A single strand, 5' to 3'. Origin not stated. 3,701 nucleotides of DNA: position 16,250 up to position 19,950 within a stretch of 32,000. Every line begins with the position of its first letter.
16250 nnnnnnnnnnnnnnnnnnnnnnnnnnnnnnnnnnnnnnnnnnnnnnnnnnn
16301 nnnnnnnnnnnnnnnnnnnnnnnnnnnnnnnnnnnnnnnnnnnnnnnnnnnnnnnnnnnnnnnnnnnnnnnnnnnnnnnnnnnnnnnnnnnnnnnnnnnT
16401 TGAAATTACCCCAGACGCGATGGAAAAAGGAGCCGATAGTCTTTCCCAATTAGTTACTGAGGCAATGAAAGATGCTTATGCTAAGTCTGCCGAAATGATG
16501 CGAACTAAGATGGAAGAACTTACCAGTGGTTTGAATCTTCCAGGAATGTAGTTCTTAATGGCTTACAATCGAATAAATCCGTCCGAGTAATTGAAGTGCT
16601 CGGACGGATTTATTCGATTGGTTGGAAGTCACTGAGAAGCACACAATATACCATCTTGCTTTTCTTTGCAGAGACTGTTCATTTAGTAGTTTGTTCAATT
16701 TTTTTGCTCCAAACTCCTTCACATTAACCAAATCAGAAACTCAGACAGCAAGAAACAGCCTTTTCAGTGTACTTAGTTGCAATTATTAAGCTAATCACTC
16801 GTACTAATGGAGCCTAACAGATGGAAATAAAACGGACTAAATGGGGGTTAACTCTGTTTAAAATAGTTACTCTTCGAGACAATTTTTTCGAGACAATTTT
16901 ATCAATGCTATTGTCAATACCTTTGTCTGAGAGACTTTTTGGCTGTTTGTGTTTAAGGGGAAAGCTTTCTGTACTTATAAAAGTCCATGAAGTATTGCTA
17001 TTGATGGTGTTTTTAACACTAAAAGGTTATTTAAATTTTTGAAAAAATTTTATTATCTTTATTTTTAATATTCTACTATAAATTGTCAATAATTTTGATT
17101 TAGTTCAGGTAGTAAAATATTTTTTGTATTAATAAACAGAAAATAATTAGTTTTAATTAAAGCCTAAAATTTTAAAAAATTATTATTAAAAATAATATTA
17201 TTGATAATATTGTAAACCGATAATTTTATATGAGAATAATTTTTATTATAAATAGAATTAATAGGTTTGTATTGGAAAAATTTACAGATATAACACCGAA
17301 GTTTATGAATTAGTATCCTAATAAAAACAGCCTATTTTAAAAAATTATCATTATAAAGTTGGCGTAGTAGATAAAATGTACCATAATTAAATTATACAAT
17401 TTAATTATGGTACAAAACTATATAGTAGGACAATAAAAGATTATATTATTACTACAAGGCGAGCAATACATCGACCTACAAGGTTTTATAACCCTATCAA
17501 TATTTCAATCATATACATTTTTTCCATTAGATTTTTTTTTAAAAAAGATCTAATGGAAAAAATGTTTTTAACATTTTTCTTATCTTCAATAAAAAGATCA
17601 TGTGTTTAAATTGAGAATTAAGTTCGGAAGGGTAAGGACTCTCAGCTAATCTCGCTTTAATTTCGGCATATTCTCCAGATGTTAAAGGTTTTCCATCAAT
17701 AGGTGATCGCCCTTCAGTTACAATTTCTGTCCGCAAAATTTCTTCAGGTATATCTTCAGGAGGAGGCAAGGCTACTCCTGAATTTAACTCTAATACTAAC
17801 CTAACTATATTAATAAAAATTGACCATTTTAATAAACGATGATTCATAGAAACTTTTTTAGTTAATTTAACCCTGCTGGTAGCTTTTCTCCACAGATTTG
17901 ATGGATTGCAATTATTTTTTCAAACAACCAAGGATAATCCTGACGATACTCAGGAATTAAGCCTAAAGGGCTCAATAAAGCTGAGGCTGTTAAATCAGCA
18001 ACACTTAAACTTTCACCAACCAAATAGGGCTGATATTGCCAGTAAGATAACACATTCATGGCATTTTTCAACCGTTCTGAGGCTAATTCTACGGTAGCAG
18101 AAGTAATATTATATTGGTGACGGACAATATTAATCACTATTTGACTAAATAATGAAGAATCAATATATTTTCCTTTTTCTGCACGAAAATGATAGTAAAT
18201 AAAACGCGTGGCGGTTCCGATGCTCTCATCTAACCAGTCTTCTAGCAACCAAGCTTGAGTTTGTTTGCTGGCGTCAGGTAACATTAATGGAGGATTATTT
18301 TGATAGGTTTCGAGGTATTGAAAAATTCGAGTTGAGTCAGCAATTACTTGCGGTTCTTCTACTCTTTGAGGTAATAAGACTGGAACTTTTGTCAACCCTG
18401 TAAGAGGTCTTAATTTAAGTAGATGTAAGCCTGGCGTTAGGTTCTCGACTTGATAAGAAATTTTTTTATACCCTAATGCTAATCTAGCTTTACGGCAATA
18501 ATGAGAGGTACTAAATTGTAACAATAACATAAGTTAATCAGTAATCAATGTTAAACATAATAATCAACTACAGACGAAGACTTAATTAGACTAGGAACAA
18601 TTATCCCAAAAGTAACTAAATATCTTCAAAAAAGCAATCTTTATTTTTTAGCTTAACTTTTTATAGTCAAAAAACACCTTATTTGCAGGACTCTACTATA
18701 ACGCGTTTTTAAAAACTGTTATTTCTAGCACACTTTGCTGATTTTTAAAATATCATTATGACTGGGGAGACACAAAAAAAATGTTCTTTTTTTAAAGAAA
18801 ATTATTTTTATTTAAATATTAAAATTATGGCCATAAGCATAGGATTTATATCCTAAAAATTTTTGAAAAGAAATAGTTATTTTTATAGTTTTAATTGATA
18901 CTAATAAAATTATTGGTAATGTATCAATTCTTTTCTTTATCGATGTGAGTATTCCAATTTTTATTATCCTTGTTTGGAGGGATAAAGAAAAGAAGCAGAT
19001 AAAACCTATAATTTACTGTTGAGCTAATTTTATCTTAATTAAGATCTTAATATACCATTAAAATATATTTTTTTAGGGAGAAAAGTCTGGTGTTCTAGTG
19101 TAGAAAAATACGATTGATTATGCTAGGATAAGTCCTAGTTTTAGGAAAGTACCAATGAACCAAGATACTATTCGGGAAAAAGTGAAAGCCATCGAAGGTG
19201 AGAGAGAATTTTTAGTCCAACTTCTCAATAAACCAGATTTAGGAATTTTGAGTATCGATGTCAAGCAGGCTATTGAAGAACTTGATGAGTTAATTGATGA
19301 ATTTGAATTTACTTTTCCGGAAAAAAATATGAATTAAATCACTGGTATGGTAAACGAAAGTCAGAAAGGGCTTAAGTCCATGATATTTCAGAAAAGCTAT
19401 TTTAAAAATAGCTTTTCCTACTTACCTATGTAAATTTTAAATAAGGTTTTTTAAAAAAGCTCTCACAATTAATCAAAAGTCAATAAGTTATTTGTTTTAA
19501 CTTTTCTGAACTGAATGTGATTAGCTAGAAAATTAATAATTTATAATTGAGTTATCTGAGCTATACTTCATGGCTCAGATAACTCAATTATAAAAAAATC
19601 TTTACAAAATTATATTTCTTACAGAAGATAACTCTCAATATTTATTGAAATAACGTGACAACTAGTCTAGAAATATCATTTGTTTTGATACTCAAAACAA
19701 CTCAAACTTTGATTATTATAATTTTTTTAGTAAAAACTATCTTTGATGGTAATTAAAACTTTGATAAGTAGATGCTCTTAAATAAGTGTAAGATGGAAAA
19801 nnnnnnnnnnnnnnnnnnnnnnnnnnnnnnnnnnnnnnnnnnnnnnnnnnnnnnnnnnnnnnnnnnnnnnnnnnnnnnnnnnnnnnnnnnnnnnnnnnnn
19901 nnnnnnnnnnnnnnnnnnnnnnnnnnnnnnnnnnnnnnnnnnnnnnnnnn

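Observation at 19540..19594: Second hairpin with identical 22-bp stem / 11-nt loop geometry but unrelated sequence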

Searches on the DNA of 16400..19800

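Call 69: search_rna_families(source=window, start=16400, end=19800, threshold=evalue, max_evalue=1)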
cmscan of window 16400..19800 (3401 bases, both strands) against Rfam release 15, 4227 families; matches with E-value up to 1: 9.
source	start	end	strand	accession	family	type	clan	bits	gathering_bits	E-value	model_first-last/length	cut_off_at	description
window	19534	19597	+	RF03229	mir-1297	Gene; miRNA;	-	25.8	84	0.045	1-77/77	no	mir-1297 microRNA precursor family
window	19534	19602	-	RF04113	MIR1523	Gene; miRNA;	-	24.2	96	0.12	1-92/92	no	MIR1523 microRNA precursor family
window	17515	17565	+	RF04202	MIR5380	Gene; miRNA;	-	23.8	150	0.17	1-137/137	no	MIR5380 microRNA precursor family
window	19537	19597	-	RF03993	mir-8536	Gene; miRNA;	-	23.7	100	0.09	1-86/86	no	mir-8536 microRNA precursor family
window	17515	17567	+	RF03621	MIR4245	Gene; miRNA;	-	23.6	74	0.57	1-128/128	no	MIR4245 microRNA precursor family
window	17521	17557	+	RF03640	mir-3747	Gene; miRNA;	-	22.7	63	0.27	1-67/67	no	mir-3747 microRNA precursor family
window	19536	19601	+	RF04113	MIR1523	Gene; miRNA;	-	22.7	96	0.33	1-92/92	no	MIR1523 microRNA precursor family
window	16560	16630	+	RF00895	mir-786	Gene; miRNA;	-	22.3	93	0.19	1-90/90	no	mir-786 microRNA precursor family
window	17511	17564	+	RF00705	mir-202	Gene; miRNA;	-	19.8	51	0.48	1-76/76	no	mir-202 microRNA precursor family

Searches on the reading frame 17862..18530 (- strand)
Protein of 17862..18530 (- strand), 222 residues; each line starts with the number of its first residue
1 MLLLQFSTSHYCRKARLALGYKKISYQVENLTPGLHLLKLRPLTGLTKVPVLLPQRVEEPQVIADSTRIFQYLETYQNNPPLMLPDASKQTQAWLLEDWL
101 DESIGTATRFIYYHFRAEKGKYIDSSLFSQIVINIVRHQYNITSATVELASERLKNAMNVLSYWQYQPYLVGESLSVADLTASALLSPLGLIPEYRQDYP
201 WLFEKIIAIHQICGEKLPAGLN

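Call 10: find_encoding_contigs(protein=window:17862-18530:-, flank=10000, max_places=10)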
Protein window:17862-18530:- (222 aa): 2 contigs read that carry it; 2 places shown.
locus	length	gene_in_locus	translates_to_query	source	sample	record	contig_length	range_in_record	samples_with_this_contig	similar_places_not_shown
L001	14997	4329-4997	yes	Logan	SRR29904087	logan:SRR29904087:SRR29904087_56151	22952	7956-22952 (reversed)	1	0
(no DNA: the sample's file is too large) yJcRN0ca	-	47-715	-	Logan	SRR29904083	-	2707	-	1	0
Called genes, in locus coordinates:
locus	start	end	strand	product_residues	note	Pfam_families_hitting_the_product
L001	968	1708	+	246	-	PF21948:LplA-B_cat, PF03099:BPL_LplA_LipB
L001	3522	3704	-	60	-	-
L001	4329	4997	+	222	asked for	PF13417:GST_N_3, PF13409:GST_N_2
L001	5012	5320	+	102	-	-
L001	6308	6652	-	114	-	PF02575:YbaB_DNA_bd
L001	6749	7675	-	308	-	PF01565:FAD_binding_4, PF02873:MurB_C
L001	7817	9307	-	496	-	PF01225:Mur_ligase, PF08245:Mur_ligase_M, PF02875:Mur_ligase_C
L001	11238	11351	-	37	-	-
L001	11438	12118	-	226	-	PF00535:Glycos_transf_2, PF10111:Glyco_tranf_2_2 (weak)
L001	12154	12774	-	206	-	-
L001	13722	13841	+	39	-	-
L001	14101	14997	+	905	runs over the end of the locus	PF01368:DHH (weak), PF00571:CBS, PF01743:PolyA_pol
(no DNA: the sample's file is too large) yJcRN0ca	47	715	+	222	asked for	PF13417:GST_N_3, PF13409:GST_N_2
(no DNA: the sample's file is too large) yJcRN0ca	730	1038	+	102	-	-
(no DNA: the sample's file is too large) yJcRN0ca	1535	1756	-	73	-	-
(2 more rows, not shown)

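Call 13: find_related_loci(query=window:17862-18530:-, collection=genome_contigs, flank=10000)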
Query window:17862-18530:- (222 aa) in genome_contigs; peptide patterns used: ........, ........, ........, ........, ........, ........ (x = any residue, [..] = any of these).
107 stretches matched a pattern; 38 encode a relative of the query (tblastn E <= 1e-3); 38 distinct loci.
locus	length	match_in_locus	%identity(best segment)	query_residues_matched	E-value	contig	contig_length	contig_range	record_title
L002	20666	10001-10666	93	1-222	1e-140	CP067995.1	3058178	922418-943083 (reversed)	MAG: cyanobacterium endosymbiont of Rhopalodia gibba isolate 17Bon1-SB chromosome, complete genome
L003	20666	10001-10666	92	1-222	8e-139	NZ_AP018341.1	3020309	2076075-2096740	Cyanobacterium endosymbiont of Rhopalodia gibberula isolate cyanobacterium endosymbiont of Rhopalodia gibberula isolate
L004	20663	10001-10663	87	1-221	3e-129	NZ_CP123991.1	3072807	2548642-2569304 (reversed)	Cyanobacterium endosymbiont of Epithemia clementina EcSB isolate Gazos Creek chromosome, complete genome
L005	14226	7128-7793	76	1-222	3e-115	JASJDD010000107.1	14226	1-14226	MAG: Crocosphaera sp. isolate MO_167.B6 MO_167.c_3162, whole genome shotgun sequence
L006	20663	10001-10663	81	1-221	2e-110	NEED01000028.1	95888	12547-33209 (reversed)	Unicellular cyanobacterium SU2 NODE_21_length_95888_cov_101.14_compo, whole genome shotgun sequence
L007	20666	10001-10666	77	1-222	1e-109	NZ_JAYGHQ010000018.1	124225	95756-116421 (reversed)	Crocosphaera sp. XPORK-15E scaffold18_cov0, whole genome shotgun sequence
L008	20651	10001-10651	71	1-221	3e-104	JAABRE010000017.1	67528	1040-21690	MAG: Synechococcales cyanobacterium S06 isolate S06.Bin197 NODE_17_length_67528_cov_8.45261, whole genome shotgun sequen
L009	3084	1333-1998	75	1-222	8e-104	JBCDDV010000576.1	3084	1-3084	MAG: Cyanobacteria bacterium P01_G01_bin.49 k141_2174504_length_3084_cov_10.0000, whole genome shotgun sequence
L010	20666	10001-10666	69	1-222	3e-101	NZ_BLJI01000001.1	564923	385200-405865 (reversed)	Chroococcus sp. FPU101 sequence001, whole genome shotgun sequence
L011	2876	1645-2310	72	1-222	3e-100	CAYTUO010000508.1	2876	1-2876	MAG TPA_asm: uncultured Pleurocapsa sp. isolate binchicken_co274_59 genome assembly, contig: NODE_84724_length_2876_cov_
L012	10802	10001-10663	71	1-221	5e-97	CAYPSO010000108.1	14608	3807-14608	MAG TPA_asm: uncultured bacterium isolate SRP072547_co1_98 genome assembly, contig: NODE_7184_length_14608_cov_14.026111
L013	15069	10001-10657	69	1-222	1e-96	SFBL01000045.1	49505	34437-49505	MAG: Microcystis aeruginosa Ma_SC_T_19800800_S464 S464_45, whole genome shotgun sequence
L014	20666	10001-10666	67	1-221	2e-96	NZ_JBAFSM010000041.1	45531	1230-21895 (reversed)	Pannus brasiliensis CCIBt3594 NODE_40_length_45531_cov_66.275574, whole genome shotgun sequence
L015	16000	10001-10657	68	1-222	5e-96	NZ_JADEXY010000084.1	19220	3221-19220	Microcystis aeruginosa LEGE 91341 NODE_133_length_19220_cov_21.015, whole genome shotgun sequence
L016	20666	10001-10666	70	1-222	8e-96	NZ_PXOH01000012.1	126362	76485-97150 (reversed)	Aphanothece hegewaldii CCALA 016 NODE_38_length_126362_cov_67.8258_ID_74897, whole genome shotgun sequence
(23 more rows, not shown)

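Call 29: find_homologous_proteins(query=window:17862-18530:-, max_evalue=1e-60)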
Query window:17862-18530:- (222 aa): 937 proteins with E <= 1e-60 among 1287 candidates; the best 120 are listed.
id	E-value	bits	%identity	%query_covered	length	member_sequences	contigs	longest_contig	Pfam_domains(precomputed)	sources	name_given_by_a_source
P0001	1.4e-141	487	98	100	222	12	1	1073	PF13417.13,PF13409.13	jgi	jgi:glutathione S-transferase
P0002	2.2e-135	467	93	100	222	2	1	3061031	PF13417.13,PF13409.13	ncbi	ncbi:MAG: glutathione S-transferase family protein [cyanobacterium endosymbiont of Rhopalodia yunnan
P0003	1.1e-134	465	92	100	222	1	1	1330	PF13417.13,PF13409.13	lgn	-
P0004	2.0e-131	454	93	97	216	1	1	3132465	PF13417.13,PF13409.13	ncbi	ncbi:MAG: glutathione S-transferase family protein, partial [cyanobacterium endosymbiont of Rhopalod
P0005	8.1e-129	445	89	100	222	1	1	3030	PF13417.13,PF13409.13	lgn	-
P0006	1.0e-126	438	87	100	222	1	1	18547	PF13417.13,PF13409.13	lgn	-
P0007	5.0e-126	436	88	100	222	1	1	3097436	PF13417.13,PF13409.13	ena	-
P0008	1.6e-123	428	87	100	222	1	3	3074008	PF13417.13,PF13409.13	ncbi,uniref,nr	ncbi:MAG: glutathione S-transferase family protein [cyanobacterium endosymbiont of Rhopalodia muscul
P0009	1.2e-116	406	82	100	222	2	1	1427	PF13417.13,PF13409.13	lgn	-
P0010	1.5e-115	402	81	100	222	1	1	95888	PF13417.13,PF13409.13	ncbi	-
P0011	4.2e-114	397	81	100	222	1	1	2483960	PF13417.13,PF13409.13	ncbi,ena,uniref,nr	ncbi:glutathione S-transferase family protein [Cyanobacterium sp. uoEpiScrs1]|uniref:glutathione S-t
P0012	4.3e-114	397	79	100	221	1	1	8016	PF13417.13,PF13409.13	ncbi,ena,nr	ncbi:MAG TPA: glutathione S-transferase [Cyanothece sp. UBA12306]|nr:glutathione S-transferase [Cyan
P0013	1.9e-112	392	78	100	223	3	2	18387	PF13417.13,PF13409.13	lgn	-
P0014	6.5e-111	387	77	100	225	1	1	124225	PF13417.13,PF13409.13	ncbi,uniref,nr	ncbi:glutathione S-transferase family protein [Crocosphaera sp. XPORK-15E]|uniref:glutathione S-tran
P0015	9.3e-111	386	77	100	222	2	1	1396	PF13417.13,PF13409.13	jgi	jgi:glutathione S-transferase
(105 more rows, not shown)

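Call 30: list_cluster_members(proteins=[P0001, window:17862-18530:-])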
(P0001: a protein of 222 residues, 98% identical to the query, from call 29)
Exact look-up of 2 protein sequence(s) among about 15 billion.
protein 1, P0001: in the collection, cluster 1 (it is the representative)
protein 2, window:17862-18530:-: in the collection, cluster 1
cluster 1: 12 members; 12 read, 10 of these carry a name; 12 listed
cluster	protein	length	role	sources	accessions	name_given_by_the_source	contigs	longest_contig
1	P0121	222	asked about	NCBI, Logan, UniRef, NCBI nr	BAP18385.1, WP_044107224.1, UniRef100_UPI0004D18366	glutathione S-transferase family protein [cyanobacterium endosymbiont of Epithemia ... | glutathione S-transferase family protein n=1 Tax=cyanobacterium endosymbiont of Epithemia ...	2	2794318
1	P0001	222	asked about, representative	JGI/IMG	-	glutathione S-transferase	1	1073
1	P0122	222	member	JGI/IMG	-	glutathione S-transferase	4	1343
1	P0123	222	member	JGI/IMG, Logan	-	glutathione S-transferase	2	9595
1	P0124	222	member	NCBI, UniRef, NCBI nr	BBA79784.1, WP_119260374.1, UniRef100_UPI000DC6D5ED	hypothetical protein RGRSB_1335 [cyanobacterium endosymbiont of Rhopalodia gibberula] | glutathione S-transferase family protein n=1 Tax=cyanobacterium endosymbiont of ... | glutathione S-transferase family protein [cyanobacterium endosymbiont of Rhopalodia ...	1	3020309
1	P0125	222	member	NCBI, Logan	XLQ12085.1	MAG: glutathione S-transferase family protein [cyanobacterium endosymbiont of Epithemia ...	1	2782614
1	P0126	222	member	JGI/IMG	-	glutathione S-transferase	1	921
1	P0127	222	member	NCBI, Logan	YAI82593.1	MAG: glutathione S-transferase family protein [cyanobacterium endosymbiont of Rhopalodia ...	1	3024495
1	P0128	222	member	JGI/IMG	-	glutathione S-transferase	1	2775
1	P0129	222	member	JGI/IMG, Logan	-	glutathione S-transferase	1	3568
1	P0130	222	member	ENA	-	-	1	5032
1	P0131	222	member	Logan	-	-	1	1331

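Call 32: find_encoding_contigs(protein=P0125, flank=10000, max_places=6)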
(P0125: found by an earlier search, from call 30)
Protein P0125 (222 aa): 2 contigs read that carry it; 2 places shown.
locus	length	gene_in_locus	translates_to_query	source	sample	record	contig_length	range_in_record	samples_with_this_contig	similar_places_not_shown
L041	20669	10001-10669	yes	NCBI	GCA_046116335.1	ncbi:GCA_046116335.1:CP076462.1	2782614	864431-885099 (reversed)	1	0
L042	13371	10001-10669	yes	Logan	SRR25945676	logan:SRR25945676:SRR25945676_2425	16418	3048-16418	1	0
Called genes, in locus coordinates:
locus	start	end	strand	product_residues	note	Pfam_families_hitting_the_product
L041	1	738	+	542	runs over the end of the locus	PF00682:HMGL-like, PF22617:HCS_D2, PF08502:LeuA_dimer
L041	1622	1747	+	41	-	PF00815:Histidinol_dh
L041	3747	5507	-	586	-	PF02463:SMC_N, PF13175:AAA_15, PF13476:AAA_23, PF13555:AAA_29 (faint), PF13304:AAA_21 (faint)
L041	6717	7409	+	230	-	PF21948:LplA-B_cat, PF03099:BPL_LplA_LipB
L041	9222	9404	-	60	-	-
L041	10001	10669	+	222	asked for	PF13417:GST_N_3, PF13409:GST_N_2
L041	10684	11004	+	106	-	-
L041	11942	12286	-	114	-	PF02575:YbaB_DNA_bd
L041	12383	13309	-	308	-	PF01565:FAD_binding_4, PF02873:MurB_C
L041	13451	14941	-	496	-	PF01225:Mur_ligase, PF08245:Mur_ligase_M, PF02875:Mur_ligase_C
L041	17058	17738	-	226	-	PF00535:Glycos_transf_2, PF10111:Glyco_tranf_2_2 (weak)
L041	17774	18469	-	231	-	-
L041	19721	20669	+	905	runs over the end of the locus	PF01368:DHH (weak), PF00571:CBS, PF01743:PolyA_pol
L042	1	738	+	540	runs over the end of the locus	PF00682:HMGL-like, PF22617:HCS_D2, PF08502:LeuA_dimer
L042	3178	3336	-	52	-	-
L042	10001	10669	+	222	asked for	PF13417:GST_N_3, PF13409:GST_N_2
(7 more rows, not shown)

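Call 52: find_encoding_contigs(protein=P0011, flank=10000, max_places=2)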
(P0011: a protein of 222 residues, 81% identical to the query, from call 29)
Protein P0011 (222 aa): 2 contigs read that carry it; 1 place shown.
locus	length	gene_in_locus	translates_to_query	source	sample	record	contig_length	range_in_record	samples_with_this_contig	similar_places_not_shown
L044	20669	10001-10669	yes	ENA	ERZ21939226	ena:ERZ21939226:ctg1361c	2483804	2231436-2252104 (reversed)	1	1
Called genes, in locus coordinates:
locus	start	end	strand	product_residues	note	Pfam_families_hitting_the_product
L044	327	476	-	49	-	-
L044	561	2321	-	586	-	PF02463:SMC_N, PF13175:AAA_15, PF13476:AAA_23, PF13555:AAA_29 (weak), PF13304:AAA_21 (faint)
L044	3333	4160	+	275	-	PF21948:LplA-B_cat, PF03099:BPL_LplA_LipB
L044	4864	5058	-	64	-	-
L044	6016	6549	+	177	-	PF01475:FUR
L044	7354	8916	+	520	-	PF00528:BPD_transp_1, PF04069:OpuAC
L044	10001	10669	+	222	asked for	PF13417:GST_N_3, PF13409:GST_N_2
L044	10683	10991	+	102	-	-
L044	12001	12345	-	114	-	PF02575:YbaB_DNA_bd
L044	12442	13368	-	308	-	PF01565:FAD_binding_4, PF02873:MurB_C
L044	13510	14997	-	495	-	PF01225:Mur_ligase, PF08245:Mur_ligase_M, PF02875:Mur_ligase_C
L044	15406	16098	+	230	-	PF00044:Gp_dh_N, PF02800:Gp_dh_C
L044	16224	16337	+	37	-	-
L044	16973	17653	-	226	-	PF00535:Glycos_transf_2, PF10111:Glyco_tranf_2_2 (weak)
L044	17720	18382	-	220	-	-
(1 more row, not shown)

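Call 53: find_encoding_contigs(protein=P0008, flank=10000, max_places=2)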
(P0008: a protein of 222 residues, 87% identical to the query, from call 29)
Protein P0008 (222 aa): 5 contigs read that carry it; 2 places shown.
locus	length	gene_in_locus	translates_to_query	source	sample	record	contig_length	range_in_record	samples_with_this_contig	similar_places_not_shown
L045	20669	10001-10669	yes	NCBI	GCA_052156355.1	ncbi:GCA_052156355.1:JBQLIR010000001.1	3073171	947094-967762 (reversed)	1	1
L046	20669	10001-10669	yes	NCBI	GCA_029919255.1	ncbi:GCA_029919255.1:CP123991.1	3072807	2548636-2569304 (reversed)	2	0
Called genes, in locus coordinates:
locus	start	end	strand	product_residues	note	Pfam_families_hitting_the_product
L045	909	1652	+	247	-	PF21948:LplA-B_cat, PF03099:BPL_LplA_LipB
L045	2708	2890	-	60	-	-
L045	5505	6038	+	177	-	PF01475:FUR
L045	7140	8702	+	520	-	PF00528:BPD_transp_1, PF04069:OpuAC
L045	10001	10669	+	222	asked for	PF13417:GST_N_3, PF13409:GST_N_2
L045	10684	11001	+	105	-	-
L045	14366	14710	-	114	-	PF02575:YbaB_DNA_bd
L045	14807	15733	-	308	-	PF01565:FAD_binding_4, PF02873:MurB_C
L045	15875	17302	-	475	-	PF01225:Mur_ligase, PF08245:Mur_ligase_M, PF02875:Mur_ligase_C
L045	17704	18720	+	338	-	PF00044:Gp_dh_N, PF02800:Gp_dh_C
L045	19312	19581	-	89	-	-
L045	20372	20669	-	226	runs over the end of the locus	PF00535:Glycos_transf_2, PF10111:Glyco_tranf_2_2 (weak)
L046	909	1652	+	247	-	PF21948:LplA-B_cat, PF03099:BPL_LplA_LipB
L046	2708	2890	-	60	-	-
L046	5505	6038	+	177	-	PF01475:FUR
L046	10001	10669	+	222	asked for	PF13417:GST_N_3, PF13409:GST_N_2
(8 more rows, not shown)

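Call 54: find_encoding_contigs(protein=P0007, flank=10000, max_places=2)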
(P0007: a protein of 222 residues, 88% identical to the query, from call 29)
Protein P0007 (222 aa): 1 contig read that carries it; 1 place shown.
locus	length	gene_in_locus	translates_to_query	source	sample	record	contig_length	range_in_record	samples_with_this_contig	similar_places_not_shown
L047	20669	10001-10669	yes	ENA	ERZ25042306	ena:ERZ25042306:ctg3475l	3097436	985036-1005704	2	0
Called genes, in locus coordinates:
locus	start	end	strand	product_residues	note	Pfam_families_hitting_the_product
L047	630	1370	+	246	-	PF21948:LplA-B_cat, PF03099:BPL_LplA_LipB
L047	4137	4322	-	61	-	-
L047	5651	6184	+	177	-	PF01475:FUR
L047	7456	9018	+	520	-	PF00528:BPD_transp_1, PF04069:OpuAC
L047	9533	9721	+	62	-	-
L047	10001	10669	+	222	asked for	PF13417:GST_N_3, PF13409:GST_N_2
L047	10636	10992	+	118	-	-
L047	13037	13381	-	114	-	PF02575:YbaB_DNA_bd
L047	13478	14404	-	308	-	PF01565:FAD_binding_4, PF02873:MurB_C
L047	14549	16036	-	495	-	PF01225:Mur_ligase, PF08245:Mur_ligase_M, PF02875:Mur_ligase_C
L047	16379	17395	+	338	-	PF00044:Gp_dh_N, PF02800:Gp_dh_C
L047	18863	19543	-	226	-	PF00535:Glycos_transf_2, PF10111:Glyco_tranf_2_2 (weak)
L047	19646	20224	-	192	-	-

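Call 60: find_encoding_contigs(protein=P0123, flank=10000, max_places=4)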
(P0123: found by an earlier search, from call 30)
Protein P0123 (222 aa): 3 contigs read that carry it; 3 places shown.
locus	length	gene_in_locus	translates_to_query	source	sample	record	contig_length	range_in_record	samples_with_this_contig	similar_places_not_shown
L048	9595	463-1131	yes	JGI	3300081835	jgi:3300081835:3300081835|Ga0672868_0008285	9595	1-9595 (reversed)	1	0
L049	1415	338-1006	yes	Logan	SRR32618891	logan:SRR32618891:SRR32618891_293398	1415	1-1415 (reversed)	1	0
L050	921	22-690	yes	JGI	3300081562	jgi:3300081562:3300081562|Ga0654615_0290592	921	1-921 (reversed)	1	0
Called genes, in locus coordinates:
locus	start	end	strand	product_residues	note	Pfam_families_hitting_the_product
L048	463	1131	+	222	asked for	PF13417:GST_N_3, PF13409:GST_N_2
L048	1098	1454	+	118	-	-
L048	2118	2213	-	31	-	-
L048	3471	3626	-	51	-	-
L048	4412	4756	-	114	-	PF02575:YbaB_DNA_bd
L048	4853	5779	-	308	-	PF01565:FAD_binding_4, PF02873:MurB_C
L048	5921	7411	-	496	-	PF01225:Mur_ligase, PF08245:Mur_ligase_M, PF02875:Mur_ligase_C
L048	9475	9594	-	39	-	?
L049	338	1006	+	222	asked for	PF13417:GST_N_3, PF13409:GST_N_2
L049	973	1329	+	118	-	-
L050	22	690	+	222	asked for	PF13417:GST_N_3, PF13409:GST_N_2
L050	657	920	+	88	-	?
